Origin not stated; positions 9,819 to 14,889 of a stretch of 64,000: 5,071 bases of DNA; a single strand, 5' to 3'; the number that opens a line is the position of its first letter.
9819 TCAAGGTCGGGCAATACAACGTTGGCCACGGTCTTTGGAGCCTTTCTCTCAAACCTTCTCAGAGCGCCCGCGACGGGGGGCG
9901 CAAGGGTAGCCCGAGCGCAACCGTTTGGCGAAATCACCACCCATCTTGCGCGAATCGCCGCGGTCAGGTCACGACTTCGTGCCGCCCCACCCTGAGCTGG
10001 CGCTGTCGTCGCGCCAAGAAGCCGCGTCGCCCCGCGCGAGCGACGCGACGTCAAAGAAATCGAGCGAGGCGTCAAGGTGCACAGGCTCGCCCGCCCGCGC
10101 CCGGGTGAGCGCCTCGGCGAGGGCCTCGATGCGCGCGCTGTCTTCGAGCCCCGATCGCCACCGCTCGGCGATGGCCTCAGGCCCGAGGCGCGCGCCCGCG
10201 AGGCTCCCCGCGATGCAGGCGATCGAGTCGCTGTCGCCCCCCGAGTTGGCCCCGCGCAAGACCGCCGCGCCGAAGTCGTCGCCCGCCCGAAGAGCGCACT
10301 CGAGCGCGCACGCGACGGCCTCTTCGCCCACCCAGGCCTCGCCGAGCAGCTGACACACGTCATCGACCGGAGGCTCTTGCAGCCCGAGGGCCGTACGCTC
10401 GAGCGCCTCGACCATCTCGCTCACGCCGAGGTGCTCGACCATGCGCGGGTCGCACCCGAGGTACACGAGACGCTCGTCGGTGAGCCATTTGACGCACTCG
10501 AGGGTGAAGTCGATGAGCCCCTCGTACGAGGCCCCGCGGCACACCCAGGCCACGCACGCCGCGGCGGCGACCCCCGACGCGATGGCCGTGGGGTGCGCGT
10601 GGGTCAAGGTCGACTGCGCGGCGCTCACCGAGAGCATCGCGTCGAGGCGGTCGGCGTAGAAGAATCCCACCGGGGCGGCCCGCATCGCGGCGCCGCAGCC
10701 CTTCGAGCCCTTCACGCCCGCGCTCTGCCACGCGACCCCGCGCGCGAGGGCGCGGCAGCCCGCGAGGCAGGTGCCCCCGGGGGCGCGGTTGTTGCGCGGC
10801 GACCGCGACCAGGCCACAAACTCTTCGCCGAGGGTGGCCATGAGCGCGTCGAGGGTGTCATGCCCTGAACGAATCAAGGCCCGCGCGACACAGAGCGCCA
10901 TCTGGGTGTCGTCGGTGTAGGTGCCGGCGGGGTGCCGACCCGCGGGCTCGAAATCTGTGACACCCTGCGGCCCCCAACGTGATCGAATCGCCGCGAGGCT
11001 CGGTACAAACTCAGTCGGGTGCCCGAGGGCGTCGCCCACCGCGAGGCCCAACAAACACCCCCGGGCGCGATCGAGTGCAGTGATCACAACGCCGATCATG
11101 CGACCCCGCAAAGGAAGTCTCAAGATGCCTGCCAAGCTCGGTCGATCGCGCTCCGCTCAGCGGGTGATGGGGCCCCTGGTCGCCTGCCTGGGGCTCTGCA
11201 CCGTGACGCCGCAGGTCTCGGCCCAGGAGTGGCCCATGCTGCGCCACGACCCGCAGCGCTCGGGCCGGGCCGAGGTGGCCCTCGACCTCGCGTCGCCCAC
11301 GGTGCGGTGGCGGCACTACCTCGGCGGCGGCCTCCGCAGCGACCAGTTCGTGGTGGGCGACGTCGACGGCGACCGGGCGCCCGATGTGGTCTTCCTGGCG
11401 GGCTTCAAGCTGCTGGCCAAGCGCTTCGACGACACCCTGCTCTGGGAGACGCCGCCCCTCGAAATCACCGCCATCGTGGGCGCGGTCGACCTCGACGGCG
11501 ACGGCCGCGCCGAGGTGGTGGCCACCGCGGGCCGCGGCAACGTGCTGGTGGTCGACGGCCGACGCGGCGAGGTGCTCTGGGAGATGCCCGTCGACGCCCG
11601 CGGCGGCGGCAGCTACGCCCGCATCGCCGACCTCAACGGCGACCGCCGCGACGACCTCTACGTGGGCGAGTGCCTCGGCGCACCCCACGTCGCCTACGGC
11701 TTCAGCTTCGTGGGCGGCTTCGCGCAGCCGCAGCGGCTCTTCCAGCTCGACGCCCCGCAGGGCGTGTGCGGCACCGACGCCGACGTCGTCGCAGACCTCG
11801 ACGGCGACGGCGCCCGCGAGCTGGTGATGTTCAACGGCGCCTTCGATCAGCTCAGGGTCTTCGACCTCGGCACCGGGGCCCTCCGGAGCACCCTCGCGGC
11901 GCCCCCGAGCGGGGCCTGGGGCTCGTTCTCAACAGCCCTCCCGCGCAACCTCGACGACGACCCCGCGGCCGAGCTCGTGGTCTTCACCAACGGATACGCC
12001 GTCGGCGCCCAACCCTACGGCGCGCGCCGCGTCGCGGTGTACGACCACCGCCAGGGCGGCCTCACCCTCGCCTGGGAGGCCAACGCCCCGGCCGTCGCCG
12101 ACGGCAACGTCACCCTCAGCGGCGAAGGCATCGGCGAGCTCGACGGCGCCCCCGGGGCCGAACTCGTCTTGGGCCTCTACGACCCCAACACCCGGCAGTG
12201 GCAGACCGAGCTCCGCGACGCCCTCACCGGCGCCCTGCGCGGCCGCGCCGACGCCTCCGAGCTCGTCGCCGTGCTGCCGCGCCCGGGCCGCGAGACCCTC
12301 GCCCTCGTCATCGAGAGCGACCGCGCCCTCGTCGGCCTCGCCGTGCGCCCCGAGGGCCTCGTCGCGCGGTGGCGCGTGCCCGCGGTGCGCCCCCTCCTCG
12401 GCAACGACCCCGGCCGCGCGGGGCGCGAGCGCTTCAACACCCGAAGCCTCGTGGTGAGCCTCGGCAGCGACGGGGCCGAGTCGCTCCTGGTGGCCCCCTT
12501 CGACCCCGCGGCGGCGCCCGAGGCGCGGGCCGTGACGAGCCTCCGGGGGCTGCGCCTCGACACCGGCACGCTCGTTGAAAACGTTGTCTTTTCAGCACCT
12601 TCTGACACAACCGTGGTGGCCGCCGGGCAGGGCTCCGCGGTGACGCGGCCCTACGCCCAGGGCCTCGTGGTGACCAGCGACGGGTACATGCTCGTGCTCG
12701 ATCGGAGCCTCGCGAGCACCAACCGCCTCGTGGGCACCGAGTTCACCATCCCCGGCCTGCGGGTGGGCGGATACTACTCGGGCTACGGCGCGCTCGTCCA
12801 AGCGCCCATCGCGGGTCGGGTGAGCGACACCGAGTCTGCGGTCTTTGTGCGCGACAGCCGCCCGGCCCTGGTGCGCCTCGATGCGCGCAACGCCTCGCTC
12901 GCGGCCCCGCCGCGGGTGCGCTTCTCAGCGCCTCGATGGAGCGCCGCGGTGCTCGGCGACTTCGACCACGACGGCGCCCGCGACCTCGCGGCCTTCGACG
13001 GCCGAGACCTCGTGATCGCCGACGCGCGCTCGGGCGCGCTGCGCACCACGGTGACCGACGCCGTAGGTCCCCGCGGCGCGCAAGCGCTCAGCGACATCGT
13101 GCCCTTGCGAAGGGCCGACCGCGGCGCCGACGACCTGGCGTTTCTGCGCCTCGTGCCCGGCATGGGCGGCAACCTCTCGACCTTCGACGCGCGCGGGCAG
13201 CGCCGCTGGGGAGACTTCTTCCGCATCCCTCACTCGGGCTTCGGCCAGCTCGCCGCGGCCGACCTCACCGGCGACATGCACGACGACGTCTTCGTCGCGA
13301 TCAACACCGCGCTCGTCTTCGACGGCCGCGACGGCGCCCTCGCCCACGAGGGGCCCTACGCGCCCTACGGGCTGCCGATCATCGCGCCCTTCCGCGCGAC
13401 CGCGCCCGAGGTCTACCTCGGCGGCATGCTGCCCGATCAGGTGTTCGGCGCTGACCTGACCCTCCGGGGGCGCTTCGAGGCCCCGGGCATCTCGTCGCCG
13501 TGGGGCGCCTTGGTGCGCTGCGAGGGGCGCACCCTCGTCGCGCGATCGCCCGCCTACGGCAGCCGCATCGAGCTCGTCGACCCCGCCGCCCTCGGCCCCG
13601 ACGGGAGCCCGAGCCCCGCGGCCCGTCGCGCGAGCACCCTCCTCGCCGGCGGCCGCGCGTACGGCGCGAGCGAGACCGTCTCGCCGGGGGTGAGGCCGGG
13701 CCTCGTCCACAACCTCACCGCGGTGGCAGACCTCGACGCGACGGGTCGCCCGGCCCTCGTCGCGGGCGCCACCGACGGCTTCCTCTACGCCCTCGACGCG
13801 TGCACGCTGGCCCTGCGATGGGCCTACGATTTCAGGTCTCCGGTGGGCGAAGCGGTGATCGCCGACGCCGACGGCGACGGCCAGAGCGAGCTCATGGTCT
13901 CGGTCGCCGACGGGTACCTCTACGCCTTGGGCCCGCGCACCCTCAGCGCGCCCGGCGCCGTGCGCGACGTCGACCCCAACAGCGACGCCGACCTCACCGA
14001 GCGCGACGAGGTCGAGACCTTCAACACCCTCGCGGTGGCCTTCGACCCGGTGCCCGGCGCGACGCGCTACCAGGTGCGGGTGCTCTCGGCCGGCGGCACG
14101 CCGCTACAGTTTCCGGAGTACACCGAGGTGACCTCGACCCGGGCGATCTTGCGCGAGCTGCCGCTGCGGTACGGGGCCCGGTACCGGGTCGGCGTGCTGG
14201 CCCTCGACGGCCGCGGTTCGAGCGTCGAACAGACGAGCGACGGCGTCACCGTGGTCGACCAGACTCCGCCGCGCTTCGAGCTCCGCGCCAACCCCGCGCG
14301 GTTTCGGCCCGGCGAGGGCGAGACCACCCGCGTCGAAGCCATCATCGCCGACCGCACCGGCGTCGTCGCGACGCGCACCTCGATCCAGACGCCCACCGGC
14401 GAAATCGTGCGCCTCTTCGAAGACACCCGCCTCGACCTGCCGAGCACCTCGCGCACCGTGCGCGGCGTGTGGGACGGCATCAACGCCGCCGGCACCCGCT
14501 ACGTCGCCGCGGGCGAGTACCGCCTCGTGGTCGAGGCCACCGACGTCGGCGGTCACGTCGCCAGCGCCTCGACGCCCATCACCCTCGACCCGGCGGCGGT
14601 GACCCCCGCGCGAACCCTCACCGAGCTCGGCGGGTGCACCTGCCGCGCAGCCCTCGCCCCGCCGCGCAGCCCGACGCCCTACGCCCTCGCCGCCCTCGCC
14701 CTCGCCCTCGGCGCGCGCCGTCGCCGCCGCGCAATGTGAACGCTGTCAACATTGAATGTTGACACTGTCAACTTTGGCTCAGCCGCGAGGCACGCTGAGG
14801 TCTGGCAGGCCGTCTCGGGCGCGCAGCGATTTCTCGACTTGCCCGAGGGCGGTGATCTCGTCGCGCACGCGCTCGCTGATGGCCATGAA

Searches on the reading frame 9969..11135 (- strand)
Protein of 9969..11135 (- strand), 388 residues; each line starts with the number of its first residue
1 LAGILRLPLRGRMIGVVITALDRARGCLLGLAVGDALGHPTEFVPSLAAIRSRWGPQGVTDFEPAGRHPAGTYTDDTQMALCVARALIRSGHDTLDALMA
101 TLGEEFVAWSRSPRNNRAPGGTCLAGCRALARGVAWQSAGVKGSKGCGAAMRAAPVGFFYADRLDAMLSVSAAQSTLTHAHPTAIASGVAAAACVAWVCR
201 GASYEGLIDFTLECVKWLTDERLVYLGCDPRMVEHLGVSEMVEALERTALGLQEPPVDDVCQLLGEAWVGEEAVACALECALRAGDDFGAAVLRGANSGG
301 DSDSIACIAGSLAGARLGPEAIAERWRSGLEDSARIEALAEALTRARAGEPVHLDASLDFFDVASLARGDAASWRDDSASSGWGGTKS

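Call 57: search_protein_families(library=ncbifam, proteins=[window:9969-11135:-], max_evalue=0.01)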
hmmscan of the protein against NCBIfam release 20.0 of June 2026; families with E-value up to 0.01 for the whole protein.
window:9969-11135:- (388 aa): 2 families
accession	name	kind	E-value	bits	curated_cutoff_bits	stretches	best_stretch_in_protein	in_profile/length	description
NF041672.1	ADPriboarghdlase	equivalog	2.4e-31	108.8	490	2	19-206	65-248/361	ADP-ribosylarginine hydrolase Tri1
TIGR02662.1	dinitro_DRAG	equivalog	2.8e-29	102.2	337.05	2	22-205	3-179/287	ADP-ribosyl-[dinitrogen reductase] hydrolase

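Call 66: search_protein_families(library=padloc, proteins=[window:9969-11135:-], max_evalue=0.001)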
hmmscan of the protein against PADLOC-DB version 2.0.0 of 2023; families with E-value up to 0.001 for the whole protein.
window:9969-11135:- (388 aa): 0 families

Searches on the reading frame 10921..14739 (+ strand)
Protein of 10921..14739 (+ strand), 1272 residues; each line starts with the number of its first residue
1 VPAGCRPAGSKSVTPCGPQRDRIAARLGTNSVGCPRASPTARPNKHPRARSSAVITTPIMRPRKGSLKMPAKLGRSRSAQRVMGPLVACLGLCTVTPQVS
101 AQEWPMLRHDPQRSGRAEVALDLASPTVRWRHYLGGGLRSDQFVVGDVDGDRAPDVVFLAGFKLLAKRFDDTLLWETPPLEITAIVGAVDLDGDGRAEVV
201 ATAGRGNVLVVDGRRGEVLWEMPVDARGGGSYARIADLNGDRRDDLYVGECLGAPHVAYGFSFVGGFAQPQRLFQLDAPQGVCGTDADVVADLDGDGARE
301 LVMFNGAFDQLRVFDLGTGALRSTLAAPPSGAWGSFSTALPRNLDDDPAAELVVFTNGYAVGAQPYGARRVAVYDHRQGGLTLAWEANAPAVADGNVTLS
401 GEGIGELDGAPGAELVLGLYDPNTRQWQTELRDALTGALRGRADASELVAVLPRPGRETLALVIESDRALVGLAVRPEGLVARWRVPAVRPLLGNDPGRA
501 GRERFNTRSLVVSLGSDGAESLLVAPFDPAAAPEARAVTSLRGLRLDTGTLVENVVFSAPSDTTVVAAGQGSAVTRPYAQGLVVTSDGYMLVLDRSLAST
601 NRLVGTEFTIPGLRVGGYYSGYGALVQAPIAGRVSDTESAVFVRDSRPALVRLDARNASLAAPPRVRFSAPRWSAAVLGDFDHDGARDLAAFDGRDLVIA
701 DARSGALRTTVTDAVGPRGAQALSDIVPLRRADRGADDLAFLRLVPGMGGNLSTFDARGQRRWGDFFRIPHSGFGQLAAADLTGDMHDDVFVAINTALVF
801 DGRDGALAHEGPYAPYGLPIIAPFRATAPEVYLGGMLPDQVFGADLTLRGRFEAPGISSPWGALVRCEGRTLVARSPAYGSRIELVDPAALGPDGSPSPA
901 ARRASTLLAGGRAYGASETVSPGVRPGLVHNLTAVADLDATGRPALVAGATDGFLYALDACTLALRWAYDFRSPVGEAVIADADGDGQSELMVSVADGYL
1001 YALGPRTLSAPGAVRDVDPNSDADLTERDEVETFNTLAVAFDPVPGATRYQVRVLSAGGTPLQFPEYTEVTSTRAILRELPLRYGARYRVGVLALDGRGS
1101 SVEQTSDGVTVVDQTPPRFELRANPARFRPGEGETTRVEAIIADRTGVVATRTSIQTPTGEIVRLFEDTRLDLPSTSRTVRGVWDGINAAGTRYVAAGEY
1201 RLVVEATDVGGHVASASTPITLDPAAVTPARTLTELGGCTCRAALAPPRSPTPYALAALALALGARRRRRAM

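Call 13: search_protein_families(library=pfam, proteins=[window:10921-14739:+], max_evalue=0.00001)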
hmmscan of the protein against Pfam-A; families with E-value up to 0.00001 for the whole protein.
window:10921-14739:+ (1272 aa): 3 families
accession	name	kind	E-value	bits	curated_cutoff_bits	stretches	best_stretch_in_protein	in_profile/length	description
PF13517.12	FG-GAP_3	-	5.4e-15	56.2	26.9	1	190-248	1-61/61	FG-GAP-like repeat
PF01839.29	FG-GAP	-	5.8e-08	32.9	22.1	0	185-214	4-30/37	FG-GAP repeat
PF25292.1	Beta-prop_CGLA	-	7.1e-07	29.4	26.8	0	186-221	34-68/316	Lambda-carrageenase beta-propeller domain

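Call 57: search_protein_families(library=ncbifam, proteins=[window:10921-14739:+], max_evalue=0.01)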
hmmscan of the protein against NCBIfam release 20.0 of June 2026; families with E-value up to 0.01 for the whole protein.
window:10921-14739:+ (1272 aa): 1 family
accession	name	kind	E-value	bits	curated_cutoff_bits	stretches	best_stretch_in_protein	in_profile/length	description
NF052506.1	PA5033_fam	subfamily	1.4e-05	24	100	0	181-242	158-218/284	PA5033 family protein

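Call 66: search_protein_families(library=padloc, proteins=[window:10921-14739:+], max_evalue=0.001)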
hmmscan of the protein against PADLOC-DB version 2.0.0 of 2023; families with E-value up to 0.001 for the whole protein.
window:10921-14739:+ (1272 aa): 0 families
